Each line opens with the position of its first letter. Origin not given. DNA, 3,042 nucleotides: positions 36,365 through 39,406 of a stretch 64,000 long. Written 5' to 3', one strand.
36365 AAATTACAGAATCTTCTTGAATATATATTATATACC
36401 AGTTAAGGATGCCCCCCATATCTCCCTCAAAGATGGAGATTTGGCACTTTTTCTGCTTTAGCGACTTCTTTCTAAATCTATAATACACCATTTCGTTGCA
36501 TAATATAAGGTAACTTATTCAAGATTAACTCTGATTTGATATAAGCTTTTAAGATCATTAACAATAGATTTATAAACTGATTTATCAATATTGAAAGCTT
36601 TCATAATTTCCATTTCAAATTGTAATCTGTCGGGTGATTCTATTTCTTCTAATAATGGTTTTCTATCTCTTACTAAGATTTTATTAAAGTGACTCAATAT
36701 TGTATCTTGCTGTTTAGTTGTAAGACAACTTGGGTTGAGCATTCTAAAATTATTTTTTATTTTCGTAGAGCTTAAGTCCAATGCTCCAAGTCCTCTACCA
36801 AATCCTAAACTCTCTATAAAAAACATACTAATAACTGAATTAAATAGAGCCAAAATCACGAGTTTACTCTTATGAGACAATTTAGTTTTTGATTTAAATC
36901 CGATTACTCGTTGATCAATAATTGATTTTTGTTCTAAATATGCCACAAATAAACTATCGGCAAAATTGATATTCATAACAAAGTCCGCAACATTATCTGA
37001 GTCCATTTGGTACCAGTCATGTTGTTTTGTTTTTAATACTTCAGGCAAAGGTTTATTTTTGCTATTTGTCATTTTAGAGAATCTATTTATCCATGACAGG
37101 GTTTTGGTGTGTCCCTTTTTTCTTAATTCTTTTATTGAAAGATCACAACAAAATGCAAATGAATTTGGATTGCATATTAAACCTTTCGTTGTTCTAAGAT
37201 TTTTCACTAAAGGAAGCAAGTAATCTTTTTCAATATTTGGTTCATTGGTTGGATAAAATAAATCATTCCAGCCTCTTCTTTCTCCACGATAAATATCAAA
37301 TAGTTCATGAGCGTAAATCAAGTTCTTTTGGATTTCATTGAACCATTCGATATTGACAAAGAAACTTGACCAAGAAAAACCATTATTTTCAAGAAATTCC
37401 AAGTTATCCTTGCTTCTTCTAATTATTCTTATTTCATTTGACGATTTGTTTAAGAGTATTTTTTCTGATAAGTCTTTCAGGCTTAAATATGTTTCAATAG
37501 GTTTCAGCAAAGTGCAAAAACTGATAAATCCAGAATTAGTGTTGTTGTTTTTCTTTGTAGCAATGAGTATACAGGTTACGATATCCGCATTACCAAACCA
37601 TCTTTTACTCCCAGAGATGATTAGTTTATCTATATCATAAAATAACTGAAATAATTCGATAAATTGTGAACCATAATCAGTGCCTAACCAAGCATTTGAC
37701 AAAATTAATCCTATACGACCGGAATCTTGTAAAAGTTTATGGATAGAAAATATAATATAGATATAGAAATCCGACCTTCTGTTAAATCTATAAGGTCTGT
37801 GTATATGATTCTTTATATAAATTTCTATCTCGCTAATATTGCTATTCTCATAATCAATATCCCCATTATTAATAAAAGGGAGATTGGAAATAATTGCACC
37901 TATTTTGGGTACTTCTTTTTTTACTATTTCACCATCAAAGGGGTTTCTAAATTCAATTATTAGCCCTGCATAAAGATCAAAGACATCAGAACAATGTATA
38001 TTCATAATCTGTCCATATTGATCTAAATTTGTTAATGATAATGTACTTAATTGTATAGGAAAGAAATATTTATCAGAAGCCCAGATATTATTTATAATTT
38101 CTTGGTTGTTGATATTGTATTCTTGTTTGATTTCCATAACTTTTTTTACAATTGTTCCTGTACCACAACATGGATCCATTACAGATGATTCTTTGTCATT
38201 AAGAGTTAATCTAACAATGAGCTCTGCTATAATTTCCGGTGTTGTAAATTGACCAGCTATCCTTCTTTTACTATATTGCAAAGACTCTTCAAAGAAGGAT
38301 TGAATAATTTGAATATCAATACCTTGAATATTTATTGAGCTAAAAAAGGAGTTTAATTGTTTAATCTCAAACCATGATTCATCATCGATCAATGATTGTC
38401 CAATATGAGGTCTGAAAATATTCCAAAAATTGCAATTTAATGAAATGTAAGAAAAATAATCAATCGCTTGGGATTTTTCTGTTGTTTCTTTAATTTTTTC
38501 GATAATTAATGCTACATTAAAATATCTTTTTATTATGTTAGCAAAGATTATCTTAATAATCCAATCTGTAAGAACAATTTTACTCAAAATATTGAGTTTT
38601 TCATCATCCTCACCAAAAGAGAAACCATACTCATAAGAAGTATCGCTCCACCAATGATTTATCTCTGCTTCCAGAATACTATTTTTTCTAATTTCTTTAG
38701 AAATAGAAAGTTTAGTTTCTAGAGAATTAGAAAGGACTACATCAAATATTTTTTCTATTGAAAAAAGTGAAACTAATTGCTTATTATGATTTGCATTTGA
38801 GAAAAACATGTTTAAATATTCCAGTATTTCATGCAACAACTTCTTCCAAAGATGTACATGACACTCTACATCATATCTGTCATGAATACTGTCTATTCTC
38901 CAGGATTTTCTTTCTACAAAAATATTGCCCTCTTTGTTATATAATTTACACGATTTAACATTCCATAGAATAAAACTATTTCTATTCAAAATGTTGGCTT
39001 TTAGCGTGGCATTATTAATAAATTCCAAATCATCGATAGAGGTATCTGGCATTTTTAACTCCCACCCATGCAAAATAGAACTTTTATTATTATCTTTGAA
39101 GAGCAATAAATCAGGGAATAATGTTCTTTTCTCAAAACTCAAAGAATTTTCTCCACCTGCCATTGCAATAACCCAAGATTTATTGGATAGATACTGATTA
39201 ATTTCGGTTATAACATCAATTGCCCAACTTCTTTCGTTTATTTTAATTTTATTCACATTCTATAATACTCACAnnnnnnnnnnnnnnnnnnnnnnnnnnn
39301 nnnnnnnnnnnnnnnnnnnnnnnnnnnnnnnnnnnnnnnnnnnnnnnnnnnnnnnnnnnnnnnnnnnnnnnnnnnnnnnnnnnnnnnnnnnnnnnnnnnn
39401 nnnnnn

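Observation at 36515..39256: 913-aa single-chain nuclease/MTase/TRD protein with a non-canonical NLPF catalytic motif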

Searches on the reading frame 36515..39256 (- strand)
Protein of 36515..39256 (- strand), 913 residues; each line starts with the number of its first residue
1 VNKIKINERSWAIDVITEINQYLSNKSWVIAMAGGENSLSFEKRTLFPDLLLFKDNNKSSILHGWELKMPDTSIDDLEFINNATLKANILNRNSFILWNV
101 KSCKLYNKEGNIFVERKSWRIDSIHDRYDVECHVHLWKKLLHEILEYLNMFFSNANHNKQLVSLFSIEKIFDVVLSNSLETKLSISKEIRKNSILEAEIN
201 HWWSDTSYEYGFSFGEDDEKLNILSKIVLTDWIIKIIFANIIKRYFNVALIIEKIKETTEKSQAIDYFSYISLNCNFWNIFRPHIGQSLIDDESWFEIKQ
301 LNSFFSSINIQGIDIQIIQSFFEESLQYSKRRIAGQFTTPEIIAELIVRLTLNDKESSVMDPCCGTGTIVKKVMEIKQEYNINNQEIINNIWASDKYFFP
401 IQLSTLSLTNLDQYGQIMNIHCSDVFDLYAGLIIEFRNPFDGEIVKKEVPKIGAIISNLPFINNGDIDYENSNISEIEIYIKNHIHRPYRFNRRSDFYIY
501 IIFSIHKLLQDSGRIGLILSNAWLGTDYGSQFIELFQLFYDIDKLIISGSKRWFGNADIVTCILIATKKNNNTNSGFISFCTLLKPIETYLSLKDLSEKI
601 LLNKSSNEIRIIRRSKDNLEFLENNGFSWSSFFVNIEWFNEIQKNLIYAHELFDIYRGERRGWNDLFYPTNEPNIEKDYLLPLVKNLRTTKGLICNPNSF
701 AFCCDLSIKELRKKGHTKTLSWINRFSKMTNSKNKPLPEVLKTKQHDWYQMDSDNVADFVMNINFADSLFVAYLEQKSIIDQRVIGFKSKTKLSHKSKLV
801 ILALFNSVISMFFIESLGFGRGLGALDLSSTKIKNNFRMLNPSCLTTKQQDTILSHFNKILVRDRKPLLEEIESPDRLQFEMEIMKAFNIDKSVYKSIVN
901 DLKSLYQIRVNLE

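Call 5: search_protein_families(library=pfam, proteins=[window:36515-39256:-], max_evalue=0.01)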
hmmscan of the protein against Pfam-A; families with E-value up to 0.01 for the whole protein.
window:36515-39256:- (913 aa): 3 families
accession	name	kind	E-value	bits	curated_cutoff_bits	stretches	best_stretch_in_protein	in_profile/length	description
PF02384.22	N6_Mtase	-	3.6e-14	53.3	20.4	1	330-581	21-244/311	N-6 DNA Methylase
PF07669.17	Eco57I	-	8.5e-06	26.4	25.3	1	389-554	1-171/171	Eco57I restriction-modification methylase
PF01170.24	UPF0020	-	0.0044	17.2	22.3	0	341-370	14-43/197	RMKL-like, methyltransferase domain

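Call 6: search_protein_families(library=ncbifam, proteins=[window:36515-39256:-], max_evalue=0.01)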
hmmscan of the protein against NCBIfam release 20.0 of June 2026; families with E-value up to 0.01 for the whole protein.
window:36515-39256:- (913 aa): 2 families
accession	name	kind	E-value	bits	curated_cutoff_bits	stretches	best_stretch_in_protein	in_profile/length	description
NF047738.1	antiphage_MADS2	equivalog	2.8e-07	29.2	720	1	322-381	298-357/654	methylation-associated defense system DNA methyltransferase MAD2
TIGR03534.1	RF_mod_PrmC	equivalog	0.0045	16.5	199.1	1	320-476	54-181/253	peptide chain release factor N(5)-glutamine methyltransferase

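Call 7: search_protein_families(library=padloc, proteins=[window:36515-39256:-], max_evalue=0.01)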
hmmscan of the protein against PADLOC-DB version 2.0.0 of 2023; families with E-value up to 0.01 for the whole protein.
window:36515-39256:- (913 aa): 15 families
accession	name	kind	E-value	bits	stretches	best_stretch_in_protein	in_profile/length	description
PDLC03606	REase_MTase_IIG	-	2.2e-237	788.7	1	2-910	5-929/935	Type IIG restriction enzyme-methyltransferase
PDLC03366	MTase_II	-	3.3e-18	63.7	2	487-854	143-499/568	Type II methyltransferase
PDLC03267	MTase_II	-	2.4e-16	57.8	1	329-834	8-471/539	Type II methyltransferase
PDLC04134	mad2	-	1.4e-15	55.1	1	299-572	235-449/492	mads_2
PDLC03226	MTase_II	-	2.3e-10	37.7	1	330-574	12-240/579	Type II methyltransferase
PDLC03357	MTase_II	-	2.8e-09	33.9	1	298-401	84-183/620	Type II methyltransferase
PDLC03318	MTase_II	-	4.7e-07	26.5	1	323-376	332-385/723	Type II methyltransferase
PDLC03021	MTase_I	-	1.4e-06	25.4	1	324-385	152-214/491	Type I methyltransferase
PDLC02643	DrmMI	-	5.1e-06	22.6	1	444-577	862-987/1347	DrmMI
PDLC03025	MTase_I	-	6.3e-06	23.1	1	334-408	161-239/569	Type I methyltransferase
PDLC03026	MTase_I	-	0.0008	16.7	1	329-379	137-188/487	Type I methyltransferase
PDLC02639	DrmMI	-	0.0011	15.4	1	443-565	574-690/803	DrmMI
PDLC03629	REase_MTase_IIG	-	0.0024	13.7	1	496-572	616-692/1182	Type IIG restriction enzyme-methyltransferase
PDLC03313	MTase_II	-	0.0048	13.5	1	487-542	171-226/563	Type II methyltransferase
PDLC03348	MTase_II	-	0.0058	13.2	0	329-374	215-265/727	Type II methyltransferase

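Call 10: search_solved_structures(query=window:36518-39256:-, max_evalue=1, show_alignments=3)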
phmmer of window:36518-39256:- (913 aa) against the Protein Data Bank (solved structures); distinct sequences matched with E-value up to 1: 5.
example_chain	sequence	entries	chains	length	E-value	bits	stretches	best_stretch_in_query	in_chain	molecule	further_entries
5ybb_A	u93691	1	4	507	0.00052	21.3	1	293-389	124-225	Type I restriction-modification system methyltransferase subunit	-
7vru_A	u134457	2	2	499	0.056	14.6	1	330-374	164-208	Site-specific DNA-methyltransferase (adenine-specific)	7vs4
6o6t_A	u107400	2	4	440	0.96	10.5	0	202-286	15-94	Csm6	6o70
6o6s_A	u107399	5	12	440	0.96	10.5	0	202-286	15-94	Csm6 | Uncharacterized protein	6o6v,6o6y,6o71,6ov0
6o6z_A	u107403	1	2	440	0.96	10.5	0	202-286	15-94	Csm6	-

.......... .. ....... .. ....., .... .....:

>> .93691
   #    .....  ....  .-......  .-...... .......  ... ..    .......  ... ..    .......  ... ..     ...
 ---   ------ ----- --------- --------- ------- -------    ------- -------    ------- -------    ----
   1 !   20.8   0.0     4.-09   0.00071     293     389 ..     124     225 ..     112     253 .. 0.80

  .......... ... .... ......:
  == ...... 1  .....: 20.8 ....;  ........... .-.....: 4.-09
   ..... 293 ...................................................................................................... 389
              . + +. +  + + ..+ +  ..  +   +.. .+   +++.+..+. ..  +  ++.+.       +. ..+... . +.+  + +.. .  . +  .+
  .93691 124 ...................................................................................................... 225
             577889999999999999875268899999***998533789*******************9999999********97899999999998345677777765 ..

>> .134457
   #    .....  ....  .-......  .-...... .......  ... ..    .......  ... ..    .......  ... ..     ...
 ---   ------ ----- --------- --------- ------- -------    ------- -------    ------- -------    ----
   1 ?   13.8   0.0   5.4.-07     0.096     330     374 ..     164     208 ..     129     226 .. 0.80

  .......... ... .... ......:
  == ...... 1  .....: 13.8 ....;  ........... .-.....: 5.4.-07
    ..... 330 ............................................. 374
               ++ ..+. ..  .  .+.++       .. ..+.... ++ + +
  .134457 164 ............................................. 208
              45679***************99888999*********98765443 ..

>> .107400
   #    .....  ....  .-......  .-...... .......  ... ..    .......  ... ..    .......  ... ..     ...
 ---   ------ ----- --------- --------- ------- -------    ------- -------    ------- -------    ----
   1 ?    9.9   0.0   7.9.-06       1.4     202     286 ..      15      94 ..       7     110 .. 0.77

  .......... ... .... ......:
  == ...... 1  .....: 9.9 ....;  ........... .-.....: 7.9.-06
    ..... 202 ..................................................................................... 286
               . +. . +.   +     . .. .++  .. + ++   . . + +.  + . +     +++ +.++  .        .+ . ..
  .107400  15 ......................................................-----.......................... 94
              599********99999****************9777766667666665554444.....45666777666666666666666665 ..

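Call 11: find_homologous_proteins(query=window:36518-39256:-, max_evalue=0.00001)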
Query window:36518-39256:- (913 aa): 792 proteins with E <= 0.00001 among 8000 candidates; the best 120 are listed.
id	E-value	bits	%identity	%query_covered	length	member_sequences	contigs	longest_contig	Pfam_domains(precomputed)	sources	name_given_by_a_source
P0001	0.0e+0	2053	100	100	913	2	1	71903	PF02384.23,PF07669.18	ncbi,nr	ncbi:N-6 DNA methylase [bacterium]|nr:N-6 DNA methylase [bacterium]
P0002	0.0e+0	1202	59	100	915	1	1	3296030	PF02384.23,PF07669.18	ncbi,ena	-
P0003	0.0e+0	1175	59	100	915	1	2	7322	PF02384.23,PF07669.18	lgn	-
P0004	0.0e+0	1175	59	100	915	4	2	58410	PF02384.23,PF07669.18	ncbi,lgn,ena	ncbi:MAG: N-6 DNA methylase [Candidatus Cloacimonadales bacterium]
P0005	1.9e-284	964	49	100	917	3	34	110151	PF02384.23,PF07669.18,PF01170.25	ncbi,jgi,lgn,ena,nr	ncbi:MAG: SAM-dependent DNA methyltransferase [Chlorobi bacterium]|nr:SAM-dependent DNA methyltransf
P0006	2.8e-284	964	49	100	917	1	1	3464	PF02384.23,PF07669.18,PF01170.25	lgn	-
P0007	3.9e-283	960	49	100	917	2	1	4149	PF02384.23,PF01170.25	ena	-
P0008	3.0e-282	957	49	100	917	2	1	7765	PF02384.23,PF01170.25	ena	-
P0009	2.0e-281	954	49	100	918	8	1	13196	PF02384.23,PF07669.18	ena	-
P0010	7.8e-281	952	50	100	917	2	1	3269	PF02384.23,PF07669.18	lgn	-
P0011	9.8e-281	952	49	100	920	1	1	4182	PF02384.23,PF01170.25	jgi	-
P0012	3.6e-280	950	49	100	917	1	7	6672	PF02384.23,PF07669.18,PF01170.25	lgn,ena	-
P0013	3.7e-280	950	48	100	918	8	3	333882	PF02384.23,PF07669.18,PF01170.25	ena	-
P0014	3.8e-279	947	49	100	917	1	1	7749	PF02384.23,PF01170.25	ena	-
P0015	4.7e-279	946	48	100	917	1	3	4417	PF02384.23,PF07669.18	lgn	-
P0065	5.0e-269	913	47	100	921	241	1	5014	PF02384.23,PF07669.18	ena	-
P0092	5.6e-267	906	47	100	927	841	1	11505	PF02384.23,PF07669.18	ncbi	-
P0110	2.7e-266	904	47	100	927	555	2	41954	PF02384.23,PF07669.18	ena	-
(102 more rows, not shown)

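Call 14: find_related_loci(query=A1, collection=genome_contigs, flank=6000)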
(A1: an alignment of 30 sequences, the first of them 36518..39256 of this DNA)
Query A1 (913 aa) in genome_contigs; peptide patterns used: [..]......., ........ (x = any residue, [..] = any of these).
335 stretches matched a pattern; 325 encode a relative of the query (tblastn E <= 1e-3); the best 80 are kept; 80 distinct loci.
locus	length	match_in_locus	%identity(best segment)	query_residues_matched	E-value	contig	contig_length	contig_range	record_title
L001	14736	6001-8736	59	1-909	0e+0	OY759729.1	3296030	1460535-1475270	MAG: Candidatus Cloacimonadales bacterium isolate 62aeb636-92f1-4ae4-90d0-6392ac38953c genome assembly, chromosome: 1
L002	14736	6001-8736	59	1-909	0e+0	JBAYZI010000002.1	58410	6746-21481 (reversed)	MAG: Candidatus Cloacimonadales bacterium isolate SO_2017_CLC_51 scaffold_422_c1_PH3_2017, whole genome shotgun sequence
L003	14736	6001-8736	48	1-909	0e+0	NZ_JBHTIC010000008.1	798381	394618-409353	Lutibacter aestuarii strain CCUG 60022 GCM70027552_19, whole genome shotgun sequence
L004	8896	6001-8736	47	1-909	0e+0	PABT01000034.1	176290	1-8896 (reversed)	MAG: Allomuricauda sp. isolate NAT111 MHASMcontig_929905, whole genome shotgun sequence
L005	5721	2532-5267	48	1-909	0e+0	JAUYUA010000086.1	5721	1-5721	MAG: Lutibacter sp. isolate C8_metabat.bin.53 C8_k141_57692, whole genome shotgun sequence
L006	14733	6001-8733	48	1-909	0e+0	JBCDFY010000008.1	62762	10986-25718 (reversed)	MAG: Bacteroidota bacterium isolate P01_H01_bin.12 k141_3269628_length_62762_cov_12.0000, whole genome shotgun sequence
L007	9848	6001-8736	47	1-909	0e+0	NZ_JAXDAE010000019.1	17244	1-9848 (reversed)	Winogradskyella aquimaris strain KCTC 23502 scaffold_19_length=17245, whole genome shotgun sequence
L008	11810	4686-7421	47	1-909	0e+0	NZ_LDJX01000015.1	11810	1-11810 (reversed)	Croceitalea dokdonensis DOKDO 023 contig15, whole genome shotgun sequence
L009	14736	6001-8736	47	1-909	0e+0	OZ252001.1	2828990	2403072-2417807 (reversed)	MAG: Flavobacteriaceae bacterium isolate 152202f0-0f10-42af-8a40-c72789308232 genome assembly, chromosome: 1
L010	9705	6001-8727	48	1-909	0e+0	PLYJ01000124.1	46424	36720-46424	MAG: Bacteroidetes bacterium isolate palsa_967 73.20120700_P3D.283_contig_14323, whole genome shotgun sequence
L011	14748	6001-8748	48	1-909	0e+0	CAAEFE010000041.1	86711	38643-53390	MAG TPA_asm: uncultured Bacteroides sp., isolate HGM04659, WGS project CAAEFE010000000 data, contig: ERS473029_19_k99_11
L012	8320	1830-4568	47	1-909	0e+0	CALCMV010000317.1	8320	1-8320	MAG: uncultured Saprospiraceae bacterium isolate R2_Bin_Bin_181_sub_1 genome assembly, contig: c_000000032028, whole gen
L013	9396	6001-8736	46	1-909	0e+0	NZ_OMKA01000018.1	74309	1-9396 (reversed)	Aquimarina sp. Aq78 isolate Aquimarina sp. strain Aq78 assembly02, whole genome shotgun sequence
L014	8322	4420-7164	47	1-909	0e+0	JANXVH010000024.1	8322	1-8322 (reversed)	MAG: Pedobacter sp. isolate 341R_metabat_146 341R_k141_371714, whole genome shotgun sequence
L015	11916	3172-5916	47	1-909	0e+0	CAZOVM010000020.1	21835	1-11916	MAG TPA_asm: uncultured Pedobacter sp. isolate SRP344714_co2_315 genome assembly, contig: NODE_6136_length_21835_cov_7.4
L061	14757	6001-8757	37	1-909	0e+0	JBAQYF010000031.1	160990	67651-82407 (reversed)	MAG: Candidatus Altiarchaeia archaeon isolate MFD12011_ilm_asm_bin5 k127_55036, whole genome shotgun sequence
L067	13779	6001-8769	37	1-909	0e+0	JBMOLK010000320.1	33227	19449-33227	MAG: Bacillota bacterium isolate Betzabe_MAG022 MAG022_320, whole genome shotgun sequence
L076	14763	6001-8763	36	7-913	0e+0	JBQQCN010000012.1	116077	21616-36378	Halobacillus sp. K22 contig_12, whole genome shotgun sequence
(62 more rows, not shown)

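Call 15: list_cluster_members(proteins=[P0092, P0110, P0065, P0001, P0002])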
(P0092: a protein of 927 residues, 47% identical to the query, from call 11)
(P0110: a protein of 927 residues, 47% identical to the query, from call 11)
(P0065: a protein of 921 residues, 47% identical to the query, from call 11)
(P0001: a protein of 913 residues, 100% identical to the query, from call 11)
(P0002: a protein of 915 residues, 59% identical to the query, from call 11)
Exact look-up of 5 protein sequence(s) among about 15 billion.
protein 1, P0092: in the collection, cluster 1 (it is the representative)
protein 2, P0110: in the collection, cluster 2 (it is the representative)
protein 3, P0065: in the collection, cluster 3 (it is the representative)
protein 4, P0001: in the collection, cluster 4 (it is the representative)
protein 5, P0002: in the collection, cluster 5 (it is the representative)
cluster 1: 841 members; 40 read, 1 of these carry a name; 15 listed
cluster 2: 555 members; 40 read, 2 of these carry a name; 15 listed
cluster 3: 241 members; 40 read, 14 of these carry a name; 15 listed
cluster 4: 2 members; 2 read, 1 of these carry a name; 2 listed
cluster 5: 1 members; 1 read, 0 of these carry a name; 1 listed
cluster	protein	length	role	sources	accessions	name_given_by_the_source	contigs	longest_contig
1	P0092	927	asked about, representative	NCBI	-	-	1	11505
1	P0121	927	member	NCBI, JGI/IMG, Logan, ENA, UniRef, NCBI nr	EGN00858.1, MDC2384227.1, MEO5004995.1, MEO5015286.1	N-6 DNA methylase [Bacteroides ovatus] | hypothetical protein | N-6 DNA methylase n=1 Tax=Bacteroides ovatus TaxID=28116 RepID=UPI00021327EA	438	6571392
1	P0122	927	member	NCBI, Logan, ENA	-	-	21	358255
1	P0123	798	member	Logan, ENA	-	-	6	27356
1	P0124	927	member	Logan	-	-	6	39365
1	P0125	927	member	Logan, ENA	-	-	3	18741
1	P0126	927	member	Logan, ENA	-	-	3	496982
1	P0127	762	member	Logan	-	-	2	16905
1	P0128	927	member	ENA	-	-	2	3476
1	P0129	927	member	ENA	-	-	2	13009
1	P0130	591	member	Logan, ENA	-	-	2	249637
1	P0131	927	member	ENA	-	-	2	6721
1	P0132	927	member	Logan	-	-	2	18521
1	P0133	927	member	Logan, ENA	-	-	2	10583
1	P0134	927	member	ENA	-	-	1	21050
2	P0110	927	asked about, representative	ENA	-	-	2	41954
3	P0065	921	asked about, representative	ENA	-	-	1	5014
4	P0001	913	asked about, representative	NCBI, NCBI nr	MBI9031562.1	N-6 DNA methylase [bacterium]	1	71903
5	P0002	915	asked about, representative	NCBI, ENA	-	-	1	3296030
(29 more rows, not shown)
